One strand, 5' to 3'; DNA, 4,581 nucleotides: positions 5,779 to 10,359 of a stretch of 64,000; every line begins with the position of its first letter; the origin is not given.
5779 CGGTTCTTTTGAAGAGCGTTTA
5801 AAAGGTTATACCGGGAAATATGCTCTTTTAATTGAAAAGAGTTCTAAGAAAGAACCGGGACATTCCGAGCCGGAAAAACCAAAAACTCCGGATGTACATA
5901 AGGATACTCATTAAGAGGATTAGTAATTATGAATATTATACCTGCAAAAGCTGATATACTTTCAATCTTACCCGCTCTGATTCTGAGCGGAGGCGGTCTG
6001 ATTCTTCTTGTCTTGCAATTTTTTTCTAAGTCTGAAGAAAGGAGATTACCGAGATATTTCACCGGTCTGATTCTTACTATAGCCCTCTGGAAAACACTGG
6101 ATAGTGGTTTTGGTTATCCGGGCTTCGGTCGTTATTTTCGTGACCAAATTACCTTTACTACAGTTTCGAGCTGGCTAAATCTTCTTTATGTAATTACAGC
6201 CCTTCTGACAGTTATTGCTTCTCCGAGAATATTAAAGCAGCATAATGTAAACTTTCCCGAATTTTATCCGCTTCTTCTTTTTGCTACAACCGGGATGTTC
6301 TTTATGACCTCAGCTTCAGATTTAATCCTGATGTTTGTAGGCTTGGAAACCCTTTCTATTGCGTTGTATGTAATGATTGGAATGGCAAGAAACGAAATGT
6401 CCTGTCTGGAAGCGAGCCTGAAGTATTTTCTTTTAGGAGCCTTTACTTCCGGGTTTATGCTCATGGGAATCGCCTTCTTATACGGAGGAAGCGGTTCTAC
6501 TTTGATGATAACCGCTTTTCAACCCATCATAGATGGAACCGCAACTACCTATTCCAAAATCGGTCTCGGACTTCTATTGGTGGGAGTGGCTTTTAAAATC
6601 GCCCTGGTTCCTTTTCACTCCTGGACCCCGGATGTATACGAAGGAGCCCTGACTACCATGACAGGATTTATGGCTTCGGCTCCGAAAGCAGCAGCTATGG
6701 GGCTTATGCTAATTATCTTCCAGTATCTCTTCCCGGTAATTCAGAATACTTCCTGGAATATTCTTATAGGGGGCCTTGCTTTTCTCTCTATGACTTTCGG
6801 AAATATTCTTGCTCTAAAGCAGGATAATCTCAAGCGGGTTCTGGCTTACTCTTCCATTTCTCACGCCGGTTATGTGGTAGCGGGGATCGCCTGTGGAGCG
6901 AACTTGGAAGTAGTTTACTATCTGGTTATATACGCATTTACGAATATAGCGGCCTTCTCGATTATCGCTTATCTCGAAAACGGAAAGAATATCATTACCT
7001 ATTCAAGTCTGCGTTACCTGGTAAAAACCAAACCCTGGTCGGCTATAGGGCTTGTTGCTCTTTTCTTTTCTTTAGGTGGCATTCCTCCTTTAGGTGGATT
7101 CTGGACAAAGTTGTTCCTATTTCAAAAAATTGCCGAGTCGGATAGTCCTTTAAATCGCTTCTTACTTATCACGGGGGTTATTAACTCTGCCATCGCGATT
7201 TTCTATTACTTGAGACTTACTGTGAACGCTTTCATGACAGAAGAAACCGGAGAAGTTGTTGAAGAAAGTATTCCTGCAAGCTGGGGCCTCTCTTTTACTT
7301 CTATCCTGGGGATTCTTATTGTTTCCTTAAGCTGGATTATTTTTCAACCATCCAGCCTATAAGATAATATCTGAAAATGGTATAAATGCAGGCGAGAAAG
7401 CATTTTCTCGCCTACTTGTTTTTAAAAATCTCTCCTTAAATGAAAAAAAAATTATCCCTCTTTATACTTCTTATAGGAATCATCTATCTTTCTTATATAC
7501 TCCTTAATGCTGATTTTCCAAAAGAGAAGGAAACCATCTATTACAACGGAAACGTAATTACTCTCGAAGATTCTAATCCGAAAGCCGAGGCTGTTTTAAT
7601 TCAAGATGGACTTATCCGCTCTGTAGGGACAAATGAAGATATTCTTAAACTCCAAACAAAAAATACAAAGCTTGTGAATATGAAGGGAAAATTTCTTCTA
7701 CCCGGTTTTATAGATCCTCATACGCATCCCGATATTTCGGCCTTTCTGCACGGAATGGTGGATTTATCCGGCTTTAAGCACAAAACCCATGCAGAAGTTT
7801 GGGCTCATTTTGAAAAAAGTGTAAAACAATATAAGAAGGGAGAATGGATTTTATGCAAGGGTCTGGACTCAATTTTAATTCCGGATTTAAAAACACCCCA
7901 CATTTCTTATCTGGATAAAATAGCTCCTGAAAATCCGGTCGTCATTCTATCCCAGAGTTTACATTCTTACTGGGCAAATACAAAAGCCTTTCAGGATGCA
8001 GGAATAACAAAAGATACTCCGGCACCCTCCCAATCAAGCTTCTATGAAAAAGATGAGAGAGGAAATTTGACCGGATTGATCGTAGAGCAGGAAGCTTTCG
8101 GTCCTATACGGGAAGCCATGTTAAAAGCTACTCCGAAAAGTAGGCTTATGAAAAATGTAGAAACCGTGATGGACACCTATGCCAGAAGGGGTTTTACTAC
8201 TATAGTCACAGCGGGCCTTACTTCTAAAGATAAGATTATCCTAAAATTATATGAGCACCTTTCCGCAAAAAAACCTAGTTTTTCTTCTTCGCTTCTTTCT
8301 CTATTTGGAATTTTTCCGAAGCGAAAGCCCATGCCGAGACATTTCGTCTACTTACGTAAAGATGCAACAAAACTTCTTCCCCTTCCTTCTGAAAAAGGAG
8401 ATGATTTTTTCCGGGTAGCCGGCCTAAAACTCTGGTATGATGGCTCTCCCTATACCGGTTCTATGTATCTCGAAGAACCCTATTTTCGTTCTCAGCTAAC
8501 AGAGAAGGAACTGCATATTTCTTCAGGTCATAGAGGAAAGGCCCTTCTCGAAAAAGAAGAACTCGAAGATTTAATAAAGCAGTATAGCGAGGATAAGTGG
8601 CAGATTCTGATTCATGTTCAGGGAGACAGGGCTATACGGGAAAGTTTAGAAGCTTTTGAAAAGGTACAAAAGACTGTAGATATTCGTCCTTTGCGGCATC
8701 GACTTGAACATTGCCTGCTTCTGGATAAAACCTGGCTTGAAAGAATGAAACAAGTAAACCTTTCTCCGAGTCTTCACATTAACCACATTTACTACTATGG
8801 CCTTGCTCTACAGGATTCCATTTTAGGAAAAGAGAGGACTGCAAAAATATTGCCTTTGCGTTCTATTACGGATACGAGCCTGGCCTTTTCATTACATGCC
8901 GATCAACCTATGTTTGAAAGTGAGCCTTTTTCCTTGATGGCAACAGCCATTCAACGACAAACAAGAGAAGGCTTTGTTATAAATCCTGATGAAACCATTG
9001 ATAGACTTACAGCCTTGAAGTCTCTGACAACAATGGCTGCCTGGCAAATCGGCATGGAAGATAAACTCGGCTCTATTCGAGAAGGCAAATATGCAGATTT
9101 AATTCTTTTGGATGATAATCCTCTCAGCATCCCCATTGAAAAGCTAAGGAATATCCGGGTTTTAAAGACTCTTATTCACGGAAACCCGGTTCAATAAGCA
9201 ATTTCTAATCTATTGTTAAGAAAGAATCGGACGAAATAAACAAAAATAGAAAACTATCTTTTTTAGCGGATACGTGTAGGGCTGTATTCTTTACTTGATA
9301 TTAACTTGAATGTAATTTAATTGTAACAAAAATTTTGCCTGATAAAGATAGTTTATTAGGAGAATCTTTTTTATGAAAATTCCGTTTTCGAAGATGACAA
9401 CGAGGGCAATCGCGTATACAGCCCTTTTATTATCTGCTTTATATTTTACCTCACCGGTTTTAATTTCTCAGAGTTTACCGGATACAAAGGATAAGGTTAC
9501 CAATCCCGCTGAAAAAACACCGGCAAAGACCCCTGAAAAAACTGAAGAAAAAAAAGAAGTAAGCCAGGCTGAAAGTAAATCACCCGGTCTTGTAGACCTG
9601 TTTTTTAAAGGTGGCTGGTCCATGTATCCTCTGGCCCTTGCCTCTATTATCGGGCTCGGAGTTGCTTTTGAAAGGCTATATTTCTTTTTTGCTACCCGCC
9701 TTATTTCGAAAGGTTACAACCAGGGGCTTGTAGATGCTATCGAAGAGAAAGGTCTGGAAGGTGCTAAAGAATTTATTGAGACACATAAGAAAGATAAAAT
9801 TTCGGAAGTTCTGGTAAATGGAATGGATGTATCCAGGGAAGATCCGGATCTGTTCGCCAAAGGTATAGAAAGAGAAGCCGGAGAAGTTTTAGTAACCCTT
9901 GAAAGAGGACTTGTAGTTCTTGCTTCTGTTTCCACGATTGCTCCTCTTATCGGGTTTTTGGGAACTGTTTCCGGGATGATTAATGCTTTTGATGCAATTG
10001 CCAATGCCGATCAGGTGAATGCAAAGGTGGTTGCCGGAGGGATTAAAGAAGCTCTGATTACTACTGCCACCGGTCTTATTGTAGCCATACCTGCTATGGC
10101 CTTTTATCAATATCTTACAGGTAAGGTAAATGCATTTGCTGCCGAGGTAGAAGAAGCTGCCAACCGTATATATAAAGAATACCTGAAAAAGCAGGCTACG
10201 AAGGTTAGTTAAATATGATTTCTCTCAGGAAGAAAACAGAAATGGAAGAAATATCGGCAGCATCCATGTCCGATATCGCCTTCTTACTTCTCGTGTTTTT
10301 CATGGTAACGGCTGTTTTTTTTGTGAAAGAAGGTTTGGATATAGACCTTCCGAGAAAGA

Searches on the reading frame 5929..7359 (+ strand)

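Call 62: search_protein_families(library=pfam, proteins=[window:5929-7359:+], max_evalue=0.001)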
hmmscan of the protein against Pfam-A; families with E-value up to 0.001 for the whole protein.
window:5929-7359:+ (477 aa): 1 family
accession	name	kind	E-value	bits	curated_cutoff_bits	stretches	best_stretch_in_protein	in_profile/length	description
PF00361.26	Proton_antipo_M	-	2.2e-58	198.2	21.5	1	129-414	1-289/294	NADH:quinone oxidoreductase/Mrp antiporter, TM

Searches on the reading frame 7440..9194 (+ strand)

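Call 62: search_protein_families(library=pfam, proteins=[window:7440-9194:+], max_evalue=0.001)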
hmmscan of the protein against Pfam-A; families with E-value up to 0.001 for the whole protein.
window:7440-9194:+ (585 aa): 2 families
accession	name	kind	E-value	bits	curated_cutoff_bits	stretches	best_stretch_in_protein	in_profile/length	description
PF07969.17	Amidohydro_3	-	3.2e-82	277.9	29.7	1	78-584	2-471/472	Amidohydrolase family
PF01979.26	Amidohydro_1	-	2.5e-16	60.3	25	1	371-584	133-345/345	Amidohydrolase family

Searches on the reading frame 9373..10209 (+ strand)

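Call 62: search_protein_families(library=pfam, proteins=[window:9373-10209:+], max_evalue=0.001)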
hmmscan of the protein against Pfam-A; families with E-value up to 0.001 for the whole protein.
window:9373-10209:+ (279 aa): 1 family
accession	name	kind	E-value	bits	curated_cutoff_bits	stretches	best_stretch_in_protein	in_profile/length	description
PF01618.21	MotA_ExbB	-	2.1e-32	112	22.9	1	142-260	5-126/127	MotA/TolQ/ExbB proton channel family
